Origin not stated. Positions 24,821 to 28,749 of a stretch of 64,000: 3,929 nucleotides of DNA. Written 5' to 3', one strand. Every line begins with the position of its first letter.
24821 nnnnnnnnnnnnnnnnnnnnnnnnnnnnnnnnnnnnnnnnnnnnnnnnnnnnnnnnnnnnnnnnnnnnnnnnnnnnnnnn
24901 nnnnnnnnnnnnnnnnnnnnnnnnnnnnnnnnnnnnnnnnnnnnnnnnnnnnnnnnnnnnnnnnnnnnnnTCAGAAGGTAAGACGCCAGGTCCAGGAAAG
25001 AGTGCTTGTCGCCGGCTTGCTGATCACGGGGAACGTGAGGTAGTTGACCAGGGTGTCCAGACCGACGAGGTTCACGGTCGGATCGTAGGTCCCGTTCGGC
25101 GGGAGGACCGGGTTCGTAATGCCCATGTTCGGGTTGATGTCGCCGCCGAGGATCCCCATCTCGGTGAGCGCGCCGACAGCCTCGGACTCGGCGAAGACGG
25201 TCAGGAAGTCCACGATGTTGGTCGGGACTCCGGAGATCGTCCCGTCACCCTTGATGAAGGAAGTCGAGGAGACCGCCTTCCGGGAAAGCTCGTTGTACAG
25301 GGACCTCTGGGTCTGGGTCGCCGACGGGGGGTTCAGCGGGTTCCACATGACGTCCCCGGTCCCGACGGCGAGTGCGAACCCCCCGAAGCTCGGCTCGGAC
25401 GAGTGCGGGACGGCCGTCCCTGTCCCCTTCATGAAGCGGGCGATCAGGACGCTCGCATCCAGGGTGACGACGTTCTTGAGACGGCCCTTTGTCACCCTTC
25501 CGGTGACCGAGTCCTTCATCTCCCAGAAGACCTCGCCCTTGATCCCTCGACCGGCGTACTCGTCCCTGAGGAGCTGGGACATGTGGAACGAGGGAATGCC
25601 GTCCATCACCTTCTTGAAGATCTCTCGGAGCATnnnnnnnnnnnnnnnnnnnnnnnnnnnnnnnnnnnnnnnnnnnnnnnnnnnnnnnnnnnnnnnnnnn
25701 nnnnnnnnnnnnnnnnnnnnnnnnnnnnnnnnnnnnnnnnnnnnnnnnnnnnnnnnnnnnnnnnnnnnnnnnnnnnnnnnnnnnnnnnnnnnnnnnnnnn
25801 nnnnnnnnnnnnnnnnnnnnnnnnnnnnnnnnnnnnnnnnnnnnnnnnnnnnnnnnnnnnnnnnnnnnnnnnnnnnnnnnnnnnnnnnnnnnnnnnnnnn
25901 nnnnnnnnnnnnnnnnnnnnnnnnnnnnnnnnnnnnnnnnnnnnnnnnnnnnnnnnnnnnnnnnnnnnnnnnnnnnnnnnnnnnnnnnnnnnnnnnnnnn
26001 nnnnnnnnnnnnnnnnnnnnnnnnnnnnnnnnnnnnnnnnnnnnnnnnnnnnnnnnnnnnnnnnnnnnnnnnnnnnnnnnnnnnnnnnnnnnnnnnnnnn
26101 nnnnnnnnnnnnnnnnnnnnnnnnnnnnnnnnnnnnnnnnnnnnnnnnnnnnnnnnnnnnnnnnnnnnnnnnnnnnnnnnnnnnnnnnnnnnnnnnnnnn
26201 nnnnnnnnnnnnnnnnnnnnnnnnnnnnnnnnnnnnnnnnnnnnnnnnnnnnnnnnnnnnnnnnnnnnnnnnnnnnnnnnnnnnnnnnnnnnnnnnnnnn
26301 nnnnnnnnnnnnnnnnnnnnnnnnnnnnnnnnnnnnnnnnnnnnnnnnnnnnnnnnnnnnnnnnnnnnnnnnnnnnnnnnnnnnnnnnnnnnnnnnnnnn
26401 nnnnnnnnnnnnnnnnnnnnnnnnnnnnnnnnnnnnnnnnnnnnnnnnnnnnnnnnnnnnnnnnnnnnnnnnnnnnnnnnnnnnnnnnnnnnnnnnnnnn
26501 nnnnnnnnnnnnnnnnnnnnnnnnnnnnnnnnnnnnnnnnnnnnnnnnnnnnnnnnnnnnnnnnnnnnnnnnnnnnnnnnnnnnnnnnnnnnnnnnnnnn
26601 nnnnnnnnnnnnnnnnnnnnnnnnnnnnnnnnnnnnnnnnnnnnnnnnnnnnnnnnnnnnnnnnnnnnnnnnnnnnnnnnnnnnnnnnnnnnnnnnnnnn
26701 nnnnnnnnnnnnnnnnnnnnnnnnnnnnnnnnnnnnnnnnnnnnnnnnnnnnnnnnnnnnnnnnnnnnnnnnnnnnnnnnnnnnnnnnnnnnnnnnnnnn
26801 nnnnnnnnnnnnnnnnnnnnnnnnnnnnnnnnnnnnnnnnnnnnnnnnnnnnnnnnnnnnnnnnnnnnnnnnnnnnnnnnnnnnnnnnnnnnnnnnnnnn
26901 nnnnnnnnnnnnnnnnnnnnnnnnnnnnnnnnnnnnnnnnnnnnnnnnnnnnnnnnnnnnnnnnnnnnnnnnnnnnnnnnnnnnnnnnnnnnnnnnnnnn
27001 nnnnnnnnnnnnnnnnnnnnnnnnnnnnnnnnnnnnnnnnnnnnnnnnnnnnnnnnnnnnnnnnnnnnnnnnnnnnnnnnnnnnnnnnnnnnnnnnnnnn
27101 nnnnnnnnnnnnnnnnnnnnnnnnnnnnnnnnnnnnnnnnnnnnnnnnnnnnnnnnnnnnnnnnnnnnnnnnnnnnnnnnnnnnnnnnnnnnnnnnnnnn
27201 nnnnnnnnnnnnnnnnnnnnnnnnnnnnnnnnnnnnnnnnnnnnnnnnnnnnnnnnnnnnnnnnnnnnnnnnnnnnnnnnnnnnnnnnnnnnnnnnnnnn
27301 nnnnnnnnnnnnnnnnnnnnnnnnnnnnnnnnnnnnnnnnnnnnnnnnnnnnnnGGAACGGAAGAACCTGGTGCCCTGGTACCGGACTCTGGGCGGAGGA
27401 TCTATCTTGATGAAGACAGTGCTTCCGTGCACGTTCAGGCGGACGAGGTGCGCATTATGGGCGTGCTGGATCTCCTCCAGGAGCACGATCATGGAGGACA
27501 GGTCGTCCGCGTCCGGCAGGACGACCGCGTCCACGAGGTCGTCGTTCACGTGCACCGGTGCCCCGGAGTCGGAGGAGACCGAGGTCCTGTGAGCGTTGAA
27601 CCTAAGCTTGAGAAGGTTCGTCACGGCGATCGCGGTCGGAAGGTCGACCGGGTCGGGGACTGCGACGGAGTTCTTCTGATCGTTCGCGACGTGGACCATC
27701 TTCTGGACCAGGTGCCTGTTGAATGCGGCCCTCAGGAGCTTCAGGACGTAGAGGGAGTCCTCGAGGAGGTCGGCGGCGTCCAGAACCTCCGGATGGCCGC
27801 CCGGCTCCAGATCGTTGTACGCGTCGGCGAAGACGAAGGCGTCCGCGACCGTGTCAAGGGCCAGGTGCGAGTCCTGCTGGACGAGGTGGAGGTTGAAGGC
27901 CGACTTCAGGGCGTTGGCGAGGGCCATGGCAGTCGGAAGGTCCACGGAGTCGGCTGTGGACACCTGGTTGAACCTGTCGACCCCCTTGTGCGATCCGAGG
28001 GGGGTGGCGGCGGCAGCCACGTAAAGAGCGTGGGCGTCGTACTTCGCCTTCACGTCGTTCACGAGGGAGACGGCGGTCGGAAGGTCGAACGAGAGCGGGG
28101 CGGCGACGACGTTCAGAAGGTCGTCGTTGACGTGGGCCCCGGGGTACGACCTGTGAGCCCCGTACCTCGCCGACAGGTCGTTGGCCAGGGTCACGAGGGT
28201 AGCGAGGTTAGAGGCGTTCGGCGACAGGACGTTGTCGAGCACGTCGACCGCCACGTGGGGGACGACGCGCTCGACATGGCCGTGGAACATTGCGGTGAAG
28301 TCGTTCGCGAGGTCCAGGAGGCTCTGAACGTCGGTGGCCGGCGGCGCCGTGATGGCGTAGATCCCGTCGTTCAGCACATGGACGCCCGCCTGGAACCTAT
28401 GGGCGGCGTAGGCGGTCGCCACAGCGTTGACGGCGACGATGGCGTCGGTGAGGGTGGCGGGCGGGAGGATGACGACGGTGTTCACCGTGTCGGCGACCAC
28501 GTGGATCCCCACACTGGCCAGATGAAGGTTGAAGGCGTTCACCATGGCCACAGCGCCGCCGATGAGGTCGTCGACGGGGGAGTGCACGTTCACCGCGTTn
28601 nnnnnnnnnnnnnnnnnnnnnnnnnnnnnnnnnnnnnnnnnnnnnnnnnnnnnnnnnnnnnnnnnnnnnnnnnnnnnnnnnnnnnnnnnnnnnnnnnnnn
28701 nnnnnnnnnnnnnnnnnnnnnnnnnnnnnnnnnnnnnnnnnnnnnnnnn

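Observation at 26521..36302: Possibly undescribed ~32-residue repeat family shared by two adjacent giant proteins (2089 aa and 1161 aa)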

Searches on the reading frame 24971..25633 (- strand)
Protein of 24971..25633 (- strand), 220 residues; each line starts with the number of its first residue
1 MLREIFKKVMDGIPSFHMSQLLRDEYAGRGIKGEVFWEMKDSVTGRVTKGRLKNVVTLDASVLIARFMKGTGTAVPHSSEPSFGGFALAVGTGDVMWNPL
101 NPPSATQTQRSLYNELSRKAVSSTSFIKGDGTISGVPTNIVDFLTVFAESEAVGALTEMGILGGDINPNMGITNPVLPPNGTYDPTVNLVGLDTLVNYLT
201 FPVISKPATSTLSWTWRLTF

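Call 8: search_protein_families(library=pfam, proteins=[window:24971-25633:-], max_evalue=0.01)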
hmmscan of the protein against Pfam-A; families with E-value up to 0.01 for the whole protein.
window:24971-25633:- (220 aa): 0 families

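Call 67: search_protein_families(library=phrogs, proteins=[window:24971-25633:-], max_evalue=0.001)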
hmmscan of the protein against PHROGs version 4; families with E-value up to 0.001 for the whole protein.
window:24971-25633:- (220 aa): 1 family
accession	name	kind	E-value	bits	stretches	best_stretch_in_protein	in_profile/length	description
phrog_5417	-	unknown function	9.6e-16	59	1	48-220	27-156/156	-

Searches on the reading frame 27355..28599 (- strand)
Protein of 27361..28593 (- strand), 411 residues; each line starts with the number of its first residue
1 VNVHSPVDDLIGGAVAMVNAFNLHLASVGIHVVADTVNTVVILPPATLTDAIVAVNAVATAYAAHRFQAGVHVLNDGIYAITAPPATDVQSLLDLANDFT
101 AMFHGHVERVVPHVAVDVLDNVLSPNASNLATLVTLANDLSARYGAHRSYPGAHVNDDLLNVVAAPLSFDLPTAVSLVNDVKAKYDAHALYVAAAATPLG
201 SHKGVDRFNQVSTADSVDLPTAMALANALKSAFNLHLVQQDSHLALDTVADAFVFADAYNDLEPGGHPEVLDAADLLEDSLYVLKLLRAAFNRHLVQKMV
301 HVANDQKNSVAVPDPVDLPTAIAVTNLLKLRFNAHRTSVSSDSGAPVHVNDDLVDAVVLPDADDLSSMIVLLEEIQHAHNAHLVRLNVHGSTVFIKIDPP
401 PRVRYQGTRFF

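Call 13: find_homologous_proteins(query=window:27361-28593:-, max_evalue=0.001)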
Query window:27361-28593:- (411 aa): 2 proteins with E <= 0.001 among 8000 candidates.
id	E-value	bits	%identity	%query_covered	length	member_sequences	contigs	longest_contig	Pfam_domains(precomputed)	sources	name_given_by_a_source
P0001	1.2e-11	63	29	55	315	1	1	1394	-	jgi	jgi:hypothetical protein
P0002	1.5e-11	62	30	56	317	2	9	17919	-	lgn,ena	-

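Call 24: find_encoding_contigs(protein=P0002, flank=9000, max_places=4)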
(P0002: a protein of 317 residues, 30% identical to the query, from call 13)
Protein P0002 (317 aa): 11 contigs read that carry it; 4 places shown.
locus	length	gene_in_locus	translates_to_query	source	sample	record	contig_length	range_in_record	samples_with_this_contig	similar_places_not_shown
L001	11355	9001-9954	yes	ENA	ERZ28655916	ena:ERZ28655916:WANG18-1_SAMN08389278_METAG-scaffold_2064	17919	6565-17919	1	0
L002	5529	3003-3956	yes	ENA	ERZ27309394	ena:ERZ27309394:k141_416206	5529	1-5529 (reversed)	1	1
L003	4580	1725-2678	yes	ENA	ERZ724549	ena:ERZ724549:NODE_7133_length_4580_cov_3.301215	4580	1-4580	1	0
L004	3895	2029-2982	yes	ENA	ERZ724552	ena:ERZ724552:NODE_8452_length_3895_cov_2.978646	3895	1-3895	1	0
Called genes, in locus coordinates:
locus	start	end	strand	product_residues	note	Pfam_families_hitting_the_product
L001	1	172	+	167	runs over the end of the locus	-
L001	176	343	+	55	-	-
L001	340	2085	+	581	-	-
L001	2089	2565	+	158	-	-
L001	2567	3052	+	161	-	-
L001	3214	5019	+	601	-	-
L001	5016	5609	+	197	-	-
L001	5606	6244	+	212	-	-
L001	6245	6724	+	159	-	-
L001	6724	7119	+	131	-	-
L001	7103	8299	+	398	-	PF04865:Baseplate_J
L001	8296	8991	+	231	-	-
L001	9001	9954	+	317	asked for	-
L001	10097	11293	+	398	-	-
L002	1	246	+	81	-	?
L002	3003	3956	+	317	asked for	-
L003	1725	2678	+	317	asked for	-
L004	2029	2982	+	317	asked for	-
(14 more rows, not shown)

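Call 28: search_protein_families(library=ncbifam, proteins=[P0002, P0001], max_evalue=1)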
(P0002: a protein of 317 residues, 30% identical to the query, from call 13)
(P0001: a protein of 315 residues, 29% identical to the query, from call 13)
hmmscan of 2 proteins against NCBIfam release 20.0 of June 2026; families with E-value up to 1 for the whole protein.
P0002 (317 aa): 1 family
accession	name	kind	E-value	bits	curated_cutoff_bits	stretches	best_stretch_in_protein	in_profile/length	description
NF007487.1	PRK10081.1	equivalog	0.091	12.5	94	1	259-283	21-43/48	lipoprotein toxin entericidin B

P0001 (315 aa): 0 families

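Call 73: predict_structure(alignment_id=A4)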
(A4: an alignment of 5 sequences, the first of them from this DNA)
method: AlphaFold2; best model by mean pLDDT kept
length: 415 residues; sequences in the alignment: 5
mean_pLDDT: 58.1   pTM: 0.37
mean pLDDT of the five models: 58.1, 56.3, 55.5, 54.1, 53.0
residues with pLDDT >= 90: 11; 70-90: 147; 50-70: 86; < 50: 171
segments of 3 or more residues with pLDDT < 50: 1-6, 28-39, 71-78, 110-122, 150-166, 191-211, 240-276, 298-308, 341-356, 386-415
pLDDT, mean of each block of 10 residues (from residue 1): 45 74 58 40 71 86 72 44 84 82 64 32 65 86 63 31 46 88 73 39 33 76 87 64 33 28 29 47 65 54 45 65 81 71 42 53 86 79 50 30 35 30
secondary structure, 60 per line:
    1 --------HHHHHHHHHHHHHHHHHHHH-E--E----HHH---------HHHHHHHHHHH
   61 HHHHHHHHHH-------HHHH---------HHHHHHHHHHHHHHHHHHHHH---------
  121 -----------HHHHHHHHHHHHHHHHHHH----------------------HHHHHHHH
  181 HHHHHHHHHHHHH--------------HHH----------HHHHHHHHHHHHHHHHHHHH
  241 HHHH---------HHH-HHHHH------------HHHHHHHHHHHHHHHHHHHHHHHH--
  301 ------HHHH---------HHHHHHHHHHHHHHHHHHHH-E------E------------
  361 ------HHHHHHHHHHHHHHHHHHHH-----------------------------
elements in order: H9-28 H50-70 H78-81 H91-111 H132-150 H173-193 H221-244 H258-262 H275-298 H307-310 H320-339 H367-386

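Call 81: search_protein_families(library=pfam, alignment_id=A5, max_evalue=0.0001)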
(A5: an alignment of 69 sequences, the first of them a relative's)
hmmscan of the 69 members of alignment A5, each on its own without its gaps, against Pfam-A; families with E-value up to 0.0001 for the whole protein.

A. member 1, P0001 (315 aa): 0 families

B. families by the number of members that match (of 69 scanned): 5 families
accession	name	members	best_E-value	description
PF13205.12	Big_5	2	9.9e-08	Bacterial Ig-like domain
PF16190.11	E1_FCCH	1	6.1e-17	Ubiquitin-activating enzyme E1 FCCH domain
PF04865.19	Baseplate_J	1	2.6e-15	Baseplate J-like protein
PF17482.7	Phage_sheath_1C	1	7.8e-11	Phage tail sheath C-terminal domain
PF17691.6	Croc_4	1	4.9e-05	Contingent replication of cDNA 4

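Call 82: search_protein_families(library=phrogs, alignment_id=A5, max_evalue=0.0001)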
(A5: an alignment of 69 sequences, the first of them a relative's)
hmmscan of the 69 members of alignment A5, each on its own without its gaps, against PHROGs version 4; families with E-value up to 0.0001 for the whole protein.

A. member 1, P0001 (315 aa): 0 families

B. families by the number of members that match (of 69 scanned): 14 families
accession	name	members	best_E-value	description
phrog_37030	-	3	5.8e-07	-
phrog_23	-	1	2.9e-61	tail sheath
phrog_10581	-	1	6.5e-37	tail sheath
phrog_219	-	1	1.5e-34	baseplate wedge subunit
phrog_6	-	1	3.2e-31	baseplate wedge subunit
phrog_9522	-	1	5.1e-25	major tail protein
phrog_1369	-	1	6.9e-13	baseplate protein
phrog_15814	-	1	1.7e-11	-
phrog_4226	-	1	9.5e-11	baseplate protein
phrog_10646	-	1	1.3e-10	baseplate wedge subunit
phrog_1608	-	1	1e-09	tail protein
phrog_26791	-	1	8e-07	-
phrog_6994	-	1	3.7e-06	head fiber protein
phrog_427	-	1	4.3e-06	-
